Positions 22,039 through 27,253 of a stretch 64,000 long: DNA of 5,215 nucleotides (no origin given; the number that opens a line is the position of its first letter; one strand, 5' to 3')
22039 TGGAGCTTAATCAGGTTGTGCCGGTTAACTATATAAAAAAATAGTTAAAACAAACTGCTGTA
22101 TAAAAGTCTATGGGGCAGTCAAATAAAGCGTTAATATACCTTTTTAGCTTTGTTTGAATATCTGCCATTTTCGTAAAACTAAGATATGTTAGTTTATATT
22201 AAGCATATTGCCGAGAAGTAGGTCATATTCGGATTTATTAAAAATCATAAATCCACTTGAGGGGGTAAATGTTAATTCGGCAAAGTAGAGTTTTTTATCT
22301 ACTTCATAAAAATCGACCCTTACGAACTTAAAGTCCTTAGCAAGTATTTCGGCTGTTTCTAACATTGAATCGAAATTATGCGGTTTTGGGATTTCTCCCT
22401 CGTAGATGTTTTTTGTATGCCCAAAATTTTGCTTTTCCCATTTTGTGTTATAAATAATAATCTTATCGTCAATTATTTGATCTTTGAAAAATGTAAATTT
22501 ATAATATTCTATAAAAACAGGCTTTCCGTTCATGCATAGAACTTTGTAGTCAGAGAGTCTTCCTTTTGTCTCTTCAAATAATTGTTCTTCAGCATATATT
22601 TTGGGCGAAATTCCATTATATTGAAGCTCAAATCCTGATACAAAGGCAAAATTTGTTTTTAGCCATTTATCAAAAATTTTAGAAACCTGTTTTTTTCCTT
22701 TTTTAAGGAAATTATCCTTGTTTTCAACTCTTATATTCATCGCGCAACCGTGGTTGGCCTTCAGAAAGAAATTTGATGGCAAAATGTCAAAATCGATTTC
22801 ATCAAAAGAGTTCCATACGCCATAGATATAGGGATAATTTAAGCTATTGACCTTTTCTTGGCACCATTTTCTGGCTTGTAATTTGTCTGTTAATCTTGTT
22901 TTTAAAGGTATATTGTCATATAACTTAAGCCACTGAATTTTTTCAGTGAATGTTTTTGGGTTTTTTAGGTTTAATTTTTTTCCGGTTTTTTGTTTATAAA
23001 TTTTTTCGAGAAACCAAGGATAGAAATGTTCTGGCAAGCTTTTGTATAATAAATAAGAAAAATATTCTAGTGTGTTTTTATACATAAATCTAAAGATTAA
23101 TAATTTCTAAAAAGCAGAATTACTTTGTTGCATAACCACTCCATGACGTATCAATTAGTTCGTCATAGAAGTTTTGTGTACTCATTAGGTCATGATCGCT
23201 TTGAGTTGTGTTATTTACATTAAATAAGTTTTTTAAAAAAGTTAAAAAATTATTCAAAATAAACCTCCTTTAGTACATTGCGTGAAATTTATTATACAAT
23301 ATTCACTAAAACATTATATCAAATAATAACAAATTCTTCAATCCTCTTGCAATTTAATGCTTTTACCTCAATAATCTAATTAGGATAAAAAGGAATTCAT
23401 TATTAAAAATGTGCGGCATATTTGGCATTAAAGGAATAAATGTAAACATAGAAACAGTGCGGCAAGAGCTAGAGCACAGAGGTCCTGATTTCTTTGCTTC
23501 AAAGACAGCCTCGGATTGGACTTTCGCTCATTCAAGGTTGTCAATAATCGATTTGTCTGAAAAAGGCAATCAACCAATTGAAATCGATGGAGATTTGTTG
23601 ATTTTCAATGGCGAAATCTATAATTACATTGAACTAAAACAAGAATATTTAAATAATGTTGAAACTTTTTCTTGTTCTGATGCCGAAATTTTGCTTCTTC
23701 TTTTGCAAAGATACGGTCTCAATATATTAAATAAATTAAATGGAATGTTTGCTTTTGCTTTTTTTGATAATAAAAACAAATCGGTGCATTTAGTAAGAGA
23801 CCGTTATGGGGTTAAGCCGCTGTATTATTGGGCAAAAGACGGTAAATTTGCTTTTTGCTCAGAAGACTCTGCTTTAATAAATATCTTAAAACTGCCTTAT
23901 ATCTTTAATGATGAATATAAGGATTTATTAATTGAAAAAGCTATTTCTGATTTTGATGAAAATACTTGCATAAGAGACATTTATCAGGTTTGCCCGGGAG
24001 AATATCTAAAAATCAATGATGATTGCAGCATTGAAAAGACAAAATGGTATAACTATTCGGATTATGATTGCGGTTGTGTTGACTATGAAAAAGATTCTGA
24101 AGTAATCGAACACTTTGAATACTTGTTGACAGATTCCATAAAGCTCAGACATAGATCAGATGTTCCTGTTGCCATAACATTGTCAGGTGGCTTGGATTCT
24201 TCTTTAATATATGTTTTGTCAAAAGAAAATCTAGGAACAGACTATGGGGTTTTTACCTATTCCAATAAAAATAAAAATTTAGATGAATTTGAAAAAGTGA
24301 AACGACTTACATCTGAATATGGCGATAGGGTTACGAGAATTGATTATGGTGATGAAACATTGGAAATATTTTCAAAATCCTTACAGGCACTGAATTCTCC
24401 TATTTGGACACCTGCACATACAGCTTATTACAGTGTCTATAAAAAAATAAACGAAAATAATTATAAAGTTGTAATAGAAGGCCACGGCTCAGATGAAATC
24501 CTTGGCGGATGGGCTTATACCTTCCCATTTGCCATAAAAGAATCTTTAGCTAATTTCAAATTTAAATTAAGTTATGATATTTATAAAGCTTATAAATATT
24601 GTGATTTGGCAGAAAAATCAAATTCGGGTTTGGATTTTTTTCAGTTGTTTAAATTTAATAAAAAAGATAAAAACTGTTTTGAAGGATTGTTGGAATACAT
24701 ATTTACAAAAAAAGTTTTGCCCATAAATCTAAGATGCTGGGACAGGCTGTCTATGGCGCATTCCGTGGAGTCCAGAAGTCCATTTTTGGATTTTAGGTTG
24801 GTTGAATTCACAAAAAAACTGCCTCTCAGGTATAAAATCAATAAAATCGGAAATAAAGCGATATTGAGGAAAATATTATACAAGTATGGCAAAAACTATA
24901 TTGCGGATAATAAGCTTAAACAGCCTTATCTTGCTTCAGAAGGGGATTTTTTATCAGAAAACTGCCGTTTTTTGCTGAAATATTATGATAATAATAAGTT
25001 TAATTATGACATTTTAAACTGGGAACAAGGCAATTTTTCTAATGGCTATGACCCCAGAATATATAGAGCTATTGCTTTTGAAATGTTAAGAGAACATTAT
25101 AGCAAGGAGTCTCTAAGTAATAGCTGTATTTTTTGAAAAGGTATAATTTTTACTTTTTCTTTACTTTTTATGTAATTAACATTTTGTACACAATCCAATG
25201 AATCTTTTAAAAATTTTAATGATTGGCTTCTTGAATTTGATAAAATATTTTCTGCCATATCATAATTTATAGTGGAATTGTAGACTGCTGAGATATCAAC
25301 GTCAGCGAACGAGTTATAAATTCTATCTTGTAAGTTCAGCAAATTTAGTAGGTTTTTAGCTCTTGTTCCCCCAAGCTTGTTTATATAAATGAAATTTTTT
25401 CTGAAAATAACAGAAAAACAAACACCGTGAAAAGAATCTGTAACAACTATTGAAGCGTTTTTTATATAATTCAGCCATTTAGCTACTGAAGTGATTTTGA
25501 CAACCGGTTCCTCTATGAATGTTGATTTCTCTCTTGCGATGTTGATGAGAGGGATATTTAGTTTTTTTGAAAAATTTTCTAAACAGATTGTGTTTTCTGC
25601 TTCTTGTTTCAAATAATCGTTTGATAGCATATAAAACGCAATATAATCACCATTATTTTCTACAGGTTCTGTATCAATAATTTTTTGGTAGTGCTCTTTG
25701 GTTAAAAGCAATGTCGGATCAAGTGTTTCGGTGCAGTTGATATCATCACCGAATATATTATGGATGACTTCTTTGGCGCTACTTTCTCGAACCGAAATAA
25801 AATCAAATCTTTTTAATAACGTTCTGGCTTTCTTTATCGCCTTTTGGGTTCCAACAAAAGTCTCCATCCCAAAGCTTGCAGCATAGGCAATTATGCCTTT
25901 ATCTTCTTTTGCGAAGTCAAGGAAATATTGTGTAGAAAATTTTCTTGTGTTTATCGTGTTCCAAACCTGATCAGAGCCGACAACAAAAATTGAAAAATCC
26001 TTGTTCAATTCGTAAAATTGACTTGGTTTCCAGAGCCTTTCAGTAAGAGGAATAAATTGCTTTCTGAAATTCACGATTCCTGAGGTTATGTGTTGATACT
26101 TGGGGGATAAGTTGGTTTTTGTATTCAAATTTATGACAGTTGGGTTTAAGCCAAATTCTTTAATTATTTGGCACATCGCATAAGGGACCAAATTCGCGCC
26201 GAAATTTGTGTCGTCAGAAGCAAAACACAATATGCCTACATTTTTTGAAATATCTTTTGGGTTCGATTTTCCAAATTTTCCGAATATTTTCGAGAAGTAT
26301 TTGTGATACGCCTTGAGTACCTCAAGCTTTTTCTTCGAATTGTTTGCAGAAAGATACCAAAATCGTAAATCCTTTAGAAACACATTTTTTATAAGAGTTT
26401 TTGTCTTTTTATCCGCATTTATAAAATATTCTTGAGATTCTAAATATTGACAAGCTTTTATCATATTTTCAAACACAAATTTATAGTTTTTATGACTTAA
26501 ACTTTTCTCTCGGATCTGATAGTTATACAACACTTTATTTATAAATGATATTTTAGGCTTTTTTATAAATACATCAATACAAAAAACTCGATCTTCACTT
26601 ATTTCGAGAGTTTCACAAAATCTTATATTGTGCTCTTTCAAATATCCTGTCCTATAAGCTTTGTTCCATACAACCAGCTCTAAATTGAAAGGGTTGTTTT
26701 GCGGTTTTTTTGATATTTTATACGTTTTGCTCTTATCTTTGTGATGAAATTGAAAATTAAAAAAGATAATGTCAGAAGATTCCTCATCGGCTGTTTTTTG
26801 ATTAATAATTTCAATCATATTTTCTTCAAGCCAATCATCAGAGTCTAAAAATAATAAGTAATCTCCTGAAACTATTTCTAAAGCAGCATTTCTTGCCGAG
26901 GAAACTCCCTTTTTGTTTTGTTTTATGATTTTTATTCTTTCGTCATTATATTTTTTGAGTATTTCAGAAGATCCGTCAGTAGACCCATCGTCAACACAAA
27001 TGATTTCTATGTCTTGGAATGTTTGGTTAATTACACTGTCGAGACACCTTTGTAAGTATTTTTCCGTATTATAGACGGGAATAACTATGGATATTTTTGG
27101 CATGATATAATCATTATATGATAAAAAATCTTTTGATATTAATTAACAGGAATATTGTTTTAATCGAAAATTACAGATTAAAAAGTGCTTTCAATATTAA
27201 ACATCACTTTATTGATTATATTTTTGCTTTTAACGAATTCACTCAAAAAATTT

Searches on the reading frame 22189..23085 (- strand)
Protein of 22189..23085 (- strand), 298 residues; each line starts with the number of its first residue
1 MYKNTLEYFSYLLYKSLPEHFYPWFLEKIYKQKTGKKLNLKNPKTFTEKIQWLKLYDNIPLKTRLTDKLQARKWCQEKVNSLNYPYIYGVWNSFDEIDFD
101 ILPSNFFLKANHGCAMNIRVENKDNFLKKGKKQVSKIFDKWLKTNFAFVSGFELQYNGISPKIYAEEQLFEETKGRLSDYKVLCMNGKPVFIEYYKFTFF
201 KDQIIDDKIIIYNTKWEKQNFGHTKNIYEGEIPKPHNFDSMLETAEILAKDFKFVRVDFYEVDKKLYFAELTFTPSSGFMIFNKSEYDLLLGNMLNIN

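Call 58: find_related_loci(query=A4, collection=metagenome_contigs, flank=10000)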
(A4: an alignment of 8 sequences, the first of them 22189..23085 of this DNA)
Query A4 (298 aa) in metagenome_contigs; peptide patterns used: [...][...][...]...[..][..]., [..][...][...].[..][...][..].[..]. (x = any residue, [..] = any of these).
600 stretches matched a pattern (row limit reached: there are more); 498 encode a relative of the query (tblastn E <= 1e-3); the best 80 are kept; 80 distinct loci.
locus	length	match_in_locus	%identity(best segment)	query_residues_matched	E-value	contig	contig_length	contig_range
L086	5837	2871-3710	49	9-297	2e-75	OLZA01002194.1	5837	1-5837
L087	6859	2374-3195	47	15-297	2e-71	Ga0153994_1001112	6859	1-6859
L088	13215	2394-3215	48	15-297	6e-70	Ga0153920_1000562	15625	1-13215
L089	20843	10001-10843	45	11-297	1e-69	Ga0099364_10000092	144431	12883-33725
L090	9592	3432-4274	43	11-297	4e-69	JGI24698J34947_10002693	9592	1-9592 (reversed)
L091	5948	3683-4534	45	10-298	3e-69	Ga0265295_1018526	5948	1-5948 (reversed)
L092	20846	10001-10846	45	11-298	7e-68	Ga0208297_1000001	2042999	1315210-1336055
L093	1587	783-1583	46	9-283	1e-70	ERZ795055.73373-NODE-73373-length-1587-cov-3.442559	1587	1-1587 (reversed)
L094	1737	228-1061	43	11-297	4e-70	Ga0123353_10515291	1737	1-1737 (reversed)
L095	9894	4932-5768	43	11-297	2e-66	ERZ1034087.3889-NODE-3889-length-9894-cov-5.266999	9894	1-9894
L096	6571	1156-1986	44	11-297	4e-66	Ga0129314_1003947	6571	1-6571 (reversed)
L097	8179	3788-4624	43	11-297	3e-66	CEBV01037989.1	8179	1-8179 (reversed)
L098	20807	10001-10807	41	33-297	1e-65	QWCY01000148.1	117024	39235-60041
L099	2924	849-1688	42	11-297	7e-66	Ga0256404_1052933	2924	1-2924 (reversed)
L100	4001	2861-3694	43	10-297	3e-65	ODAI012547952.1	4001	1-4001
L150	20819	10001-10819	38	16-297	4e-51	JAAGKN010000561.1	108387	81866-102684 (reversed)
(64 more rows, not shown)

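Call 93: search_protein_families(library=pfam, proteins=[L150:4483-5862:+, L150:5834-7987:+, L150:8001-8720:+, L150:8722-9228:+, L150:10998-12254:-, L150:13966-14448:-, L150:16291-17277:+, L150:17301-19085:+, L150:19075-20819:+, L150:1434-3488:+], max_evalue=0.001)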
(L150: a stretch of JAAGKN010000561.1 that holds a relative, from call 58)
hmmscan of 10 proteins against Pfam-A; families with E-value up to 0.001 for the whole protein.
L150:4483-5862:+ (459 aa): 0 families

L150:5834-7987:+ (717 aa): 0 families

L150:8001-8720:+ (239 aa): 0 families

L150:8722-9228:+ (168 aa): 1 family
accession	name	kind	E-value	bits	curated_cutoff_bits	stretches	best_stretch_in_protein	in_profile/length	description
PF07087.16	DUF1353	-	4.2e-15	55.6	22.5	1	69-157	7-91/91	Protein of unknown function (DUF1353)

L150:10998-12254:- (418 aa): 4 families
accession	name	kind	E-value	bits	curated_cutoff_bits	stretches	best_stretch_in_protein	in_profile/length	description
PF00696.33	AA_kinase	-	6.3e-55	186.9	24.9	1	3-230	2-234/234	Amino acid kinase family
PF22468.2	ACT_9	-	1.3e-39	134.2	27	2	343-401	1-61/61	ACT domain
PF13840.12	ACT_7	-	1.9e-25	89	27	2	336-398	2-64/65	ACT domain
PF01842.31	ACT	-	2.9e-18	65.7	27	2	269-325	6-64/66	ACT domain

L150:13966-14448:- (160 aa): 4 families
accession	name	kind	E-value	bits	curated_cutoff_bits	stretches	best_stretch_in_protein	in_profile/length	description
PF08282.18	Hydrolase_3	-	4.6e-16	59.7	20.9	1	35-151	136-251/255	haloacid dehalogenase-like hydrolase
PF13419.12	HAD_2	-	8.8e-05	23.1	23.8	1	54-119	95-169/178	Haloacid dehalogenase-like hydrolase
PF05116.19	S6PP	-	0.0001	22.4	20.3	1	77-137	156-224/247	Sucrose-6F-phosphate phosphohydrolase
PF00702.32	Hydrolase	-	0.00011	23.1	26.4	1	43-122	102-191/191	haloacid dehalogenase-like hydrolase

L150:16291-17277:+ (328 aa): 0 families

L150:17301-19085:+ (594 aa): 3 families
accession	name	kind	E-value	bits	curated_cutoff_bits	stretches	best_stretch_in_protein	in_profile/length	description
PF00263.26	Secretin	-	4.3e-34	118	27.5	1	408-586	2-169/169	Bacterial type II and III secretion system protein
PF07660.19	STN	-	2.5e-08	34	28.4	1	87-133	1-50/52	Secretin and TonB N terminus short domain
PF03958.22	Secretin_N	-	2.9e-07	31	28.2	1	149-214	2-66/69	Bacterial type II/III secretion system short domain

L150:19075-20819:+ (581 aa): 4 families
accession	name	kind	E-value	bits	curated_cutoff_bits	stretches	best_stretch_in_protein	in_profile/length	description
PF00437.27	T2SSE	-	1.5e-93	313.9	24.9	1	322-581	3-258/370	Type II/IV secretion system protein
PF05157.20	MshEN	-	1.2e-12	48.1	23.1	1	204-286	2-85/90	MshEN domain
PF13173.12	AAA_14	-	0.0004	20.8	27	1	466-573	3-101/129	AAA domain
PF25199.1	nSTAND_NTPase5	-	0.00066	20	34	0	458-510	34-87/145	Novel STAND NTPase 5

L150:1434-3488:+ (684 aa): 0 families

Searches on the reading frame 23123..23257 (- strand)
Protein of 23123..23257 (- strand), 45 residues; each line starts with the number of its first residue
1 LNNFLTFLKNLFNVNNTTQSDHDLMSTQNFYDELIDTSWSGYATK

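Call 56: find_homologous_proteins(query=A3, max_evalue=0.01)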
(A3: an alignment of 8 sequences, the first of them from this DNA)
Query A3 (8 sequences) (45 aa, profile of the alignment): 7 proteins with E <= 0.01 among 24 candidates.
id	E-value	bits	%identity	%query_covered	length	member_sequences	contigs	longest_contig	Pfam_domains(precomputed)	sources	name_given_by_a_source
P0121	5.4e-19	86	31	91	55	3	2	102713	-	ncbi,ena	-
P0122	2.4e-18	84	33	47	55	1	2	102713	-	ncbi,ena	-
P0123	3.0e-13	68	-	-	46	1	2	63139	-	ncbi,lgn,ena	-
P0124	8.0e-13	66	-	-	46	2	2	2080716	-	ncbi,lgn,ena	-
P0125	2.4e-9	55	-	-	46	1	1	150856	-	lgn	-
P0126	2.1e-7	49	-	-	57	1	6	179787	-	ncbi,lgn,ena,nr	ncbi:MAG: hypothetical protein IJY61_08595 [Candidatus Gastranaerophilales bacterium]|nr:hypothetica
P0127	8.9e-7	47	-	-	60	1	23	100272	-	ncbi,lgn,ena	-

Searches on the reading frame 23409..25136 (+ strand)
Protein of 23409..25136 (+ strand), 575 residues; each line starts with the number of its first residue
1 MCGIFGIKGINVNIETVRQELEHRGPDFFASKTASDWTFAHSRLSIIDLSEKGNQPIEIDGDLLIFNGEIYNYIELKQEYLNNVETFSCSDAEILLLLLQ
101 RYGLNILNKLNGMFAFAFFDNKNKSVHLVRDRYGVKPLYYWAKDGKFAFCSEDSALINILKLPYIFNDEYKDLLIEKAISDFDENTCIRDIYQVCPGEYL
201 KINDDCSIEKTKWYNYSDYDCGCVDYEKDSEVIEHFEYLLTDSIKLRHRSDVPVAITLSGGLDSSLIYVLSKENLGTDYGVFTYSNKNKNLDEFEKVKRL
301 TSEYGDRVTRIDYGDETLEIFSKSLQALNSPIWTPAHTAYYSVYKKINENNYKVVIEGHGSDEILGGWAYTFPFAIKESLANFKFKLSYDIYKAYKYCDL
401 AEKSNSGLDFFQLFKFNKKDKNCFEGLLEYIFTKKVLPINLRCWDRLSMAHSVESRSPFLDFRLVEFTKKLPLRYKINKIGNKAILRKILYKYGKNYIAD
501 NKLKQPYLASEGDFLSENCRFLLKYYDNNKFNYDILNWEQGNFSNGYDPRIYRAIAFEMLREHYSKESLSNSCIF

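Call 4: search_protein_families(library=pfam, proteins=[window:23409-25136:+], max_evalue=0.01)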
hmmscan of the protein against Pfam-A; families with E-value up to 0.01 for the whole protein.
window:23409-25136:+ (575 aa): 5 families
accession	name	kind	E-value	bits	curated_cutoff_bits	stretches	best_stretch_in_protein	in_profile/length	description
PF00733.27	Asn_synthase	-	1.9e-43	149.9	21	1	236-513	2-294/354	Asparagine synthase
PF13537.11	GATase_7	-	1.8e-34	118.9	25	1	41-157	1-122/123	Glutamine amidotransferase domain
PF13522.11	GATase_6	-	1.3e-31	109.7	27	1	27-152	2-130/130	Glutamine amidotransferase domain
PF12481.13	DUF3700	-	6.1e-06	26.3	27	1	63-157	78-176/228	Aluminium induced protein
PF02540.23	NAD_synthase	-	0.002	17.7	21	1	239-326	8-93/242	NAD synthase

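Call 5: search_protein_families(library=ncbifam, proteins=[window:23409-25136:+], max_evalue=0.01)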
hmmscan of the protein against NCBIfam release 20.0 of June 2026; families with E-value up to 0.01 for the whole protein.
window:23409-25136:+ (575 aa): 12 families
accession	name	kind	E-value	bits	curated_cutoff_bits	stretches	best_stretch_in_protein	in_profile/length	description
TIGR01536.1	asn_synth_AEB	equivalog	5.1e-98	329.3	267.1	1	2-493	1-504/517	asparagine synthase (glutamine-hydrolyzing)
TIGR03104.1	trio_amidotrans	equivalog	7.4e-67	225.9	570.1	1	13-490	19-505/589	N-acetylglutaminylglutamine amidotransferase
NF006949.0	PRK09431.1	equivalog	1.8e-63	214.9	499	4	1-160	1-169/554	asparagine synthase B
TIGR03108.1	eps_aminotran_1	hypoth_equivalog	8.4e-60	203.1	816.9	2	1-369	1-375/628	XrtA/PEP-CTERM system amidotransferase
NF033535.1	lass_lactam_cya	exception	2.6e-49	168.4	525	2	11-370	14-382/668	lasso peptide isopeptide bond-forming cyclase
NF033561.1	macrolact_Ik_Al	subfamily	4.2e-08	32.3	300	1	116-277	83-237/561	albusnodin/ikarugamycin family macrolactam cyclase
TIGR01134.1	purF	equivalog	1.1e-07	31.7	350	1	37-157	66-200/432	amidophosphoribosyltransferase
NF001484.0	PRK00331.1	subfamily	1.6e-05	23.5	381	1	63-191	96-235/601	isomerizing glutamine--fructose-6-phosphate transaminase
TIGR00268.2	TIGR00268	equivalog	0.00029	20.2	150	1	253-362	15-122/259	ATP-dependent sacrificial sulfur transferase LarE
TIGR01135.1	glmS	equivalog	0.00068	18.2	418.05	1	64-190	96-233/607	glutamine--fructose-6-phosphate transaminase (isomerizing)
NF010367.0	PRK13795.1-2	equivalog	0.0017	16.9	456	1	247-331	238-317/584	hypothetical protein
NF010587.0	PRK13980.1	equivalog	0.0021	17.3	255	1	248-326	28-106/267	NAD+ synthase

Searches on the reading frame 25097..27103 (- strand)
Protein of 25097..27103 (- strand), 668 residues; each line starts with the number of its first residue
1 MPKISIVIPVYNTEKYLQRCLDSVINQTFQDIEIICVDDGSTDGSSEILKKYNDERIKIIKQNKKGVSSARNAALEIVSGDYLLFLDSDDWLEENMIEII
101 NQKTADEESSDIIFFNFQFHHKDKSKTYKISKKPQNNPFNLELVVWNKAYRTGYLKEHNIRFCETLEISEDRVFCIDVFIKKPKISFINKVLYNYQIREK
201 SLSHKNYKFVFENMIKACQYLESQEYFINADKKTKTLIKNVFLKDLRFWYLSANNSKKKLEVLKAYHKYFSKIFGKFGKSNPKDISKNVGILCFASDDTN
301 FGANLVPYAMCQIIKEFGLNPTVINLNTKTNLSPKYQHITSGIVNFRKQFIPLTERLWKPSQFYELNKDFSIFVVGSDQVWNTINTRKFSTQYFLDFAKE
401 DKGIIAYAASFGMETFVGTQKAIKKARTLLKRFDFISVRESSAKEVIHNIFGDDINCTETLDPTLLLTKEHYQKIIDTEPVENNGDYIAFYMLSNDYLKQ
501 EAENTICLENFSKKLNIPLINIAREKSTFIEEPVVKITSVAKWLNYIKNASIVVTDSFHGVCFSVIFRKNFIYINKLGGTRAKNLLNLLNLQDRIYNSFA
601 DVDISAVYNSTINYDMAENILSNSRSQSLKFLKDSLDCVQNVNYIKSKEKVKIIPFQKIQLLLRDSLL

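Call 4: search_protein_families(library=pfam, proteins=[window:25097-27103:-], max_evalue=0.01)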
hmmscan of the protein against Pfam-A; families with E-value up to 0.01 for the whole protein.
window:25097-27103:- (668 aa): 6 families
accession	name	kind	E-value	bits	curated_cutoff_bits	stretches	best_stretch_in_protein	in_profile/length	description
PF00535.33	Glycos_transf_2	-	5.4e-37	127.7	23.3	1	5-132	1-130/168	Glycosyl transferase family 2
PF04230.19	PS_pyruv_trans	-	1.5e-33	117.4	25.3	1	300-575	1-277/280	Polysaccharide pyruvyl transferase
PF13641.12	Glyco_tranf_2_3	-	1.1e-11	45.7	27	1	2-163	1-148/230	Glycosyltransferase like family 2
PF10111.15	Glyco_tranf_2_2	-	5.1e-11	43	27.3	1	5-101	1-103/276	Glycosyltransferase like family 2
PF13704.12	Glyco_tranf_2_4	-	2.9e-05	24.9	27.5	1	12-92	2-84/98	Glycosyl transferase family 2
PF21378.2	YceM-like_C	-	0.00035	21.3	27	1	55-151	11-108/120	YceM-like, C-terminal domain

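Call 5: search_protein_families(library=ncbifam, proteins=[window:25097-27103:-], max_evalue=0.01)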
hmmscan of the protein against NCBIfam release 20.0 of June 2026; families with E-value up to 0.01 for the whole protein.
window:25097-27103:- (668 aa): 28 families (the best 25 are shown)
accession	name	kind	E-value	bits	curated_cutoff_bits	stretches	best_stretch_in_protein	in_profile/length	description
NF007482.0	PRK10073.1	equivalog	8.5e-38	130.2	423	2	2-130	6-135/334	glycosyltransferase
NF047683.1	TeichurnBiosyTuaG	equivalog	1.7e-24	86.8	400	1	2-208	6-216/252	teichuronic acid biosynthesis protein TuaG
NF050050.1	ProtGlycPglI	equivalog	7.2e-20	71.6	500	1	1-106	1-110/306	GalNAc(5)-diNAcBac-PP-undecaprenol beta-1,3-glucosyltransferase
NF041875.1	EPS_EpsD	equivalog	8.4e-18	64.8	370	1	4-98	1-98/325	exopolysaccharide biosynthesis glycosyltransferase EpsD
TIGR04283.1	glyco_like_mftF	equivalog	6.2e-17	61.9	182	1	4-123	1-115/221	TIGR04283 family arsenosugar biosynthesis glycosyltransferase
TIGR03937.1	PgaC_IcaA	equivalog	2.2e-16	59.8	422.3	1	2-103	45-149/407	poly-beta-1,6-N-acetyl-D-glucosamine synthase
NF053739.1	GlytfEpsEBac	equivalog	1.3e-15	57.1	450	1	2-98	1-101/265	glycosyltransferase EpsE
TIGR03965.1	mycofact_glyco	equivalog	2.6e-15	56.3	280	1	2-89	74-164/467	mycofactocin biosynthesis glycosyltransferase MftF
TIGR03111.1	glyc2_xrt_Gpos1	hypoth_equivalog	1.9e-14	53.3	363.95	1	1-103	48-155/439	TIGR03111 family XrtG-associated glycosyltransferase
NF041394.1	GtaseAglG_Halo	equivalog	3.2e-14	52.9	440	1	3-100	2-103/304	glucosyl-dolichyl phosphate glucuronosyltransferase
NF038302.1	EPS_HpsE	equivalog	4.5e-13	48.8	300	1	4-98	3-105/307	hormogonium polysaccharide biosynthesis glycosyltransferase HpsE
NF038299.1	EPS_HpsN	equivalog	9.7e-13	47.8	425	1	2-107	1-109/317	hormogonium polysaccharide biosynthesis glycosyltransferase HpsN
TIGR04242.1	nodulat_NodC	equivalog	9e-11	41.3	550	1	1-108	47-160/395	chitooligosaccharide synthase NodC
NF007453.0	PRK10018.1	equivalog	1.4e-10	41.3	382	1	2-101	6-108/280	colanic acid biosynthesis glycosyltransferase WcaA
NF007986.1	PRK10714.1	equivalog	1.7e-10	40.4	529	1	3-100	7-109/316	undecaprenyl-phosphate 4-deoxy-4-formamido-L-arabinose transferase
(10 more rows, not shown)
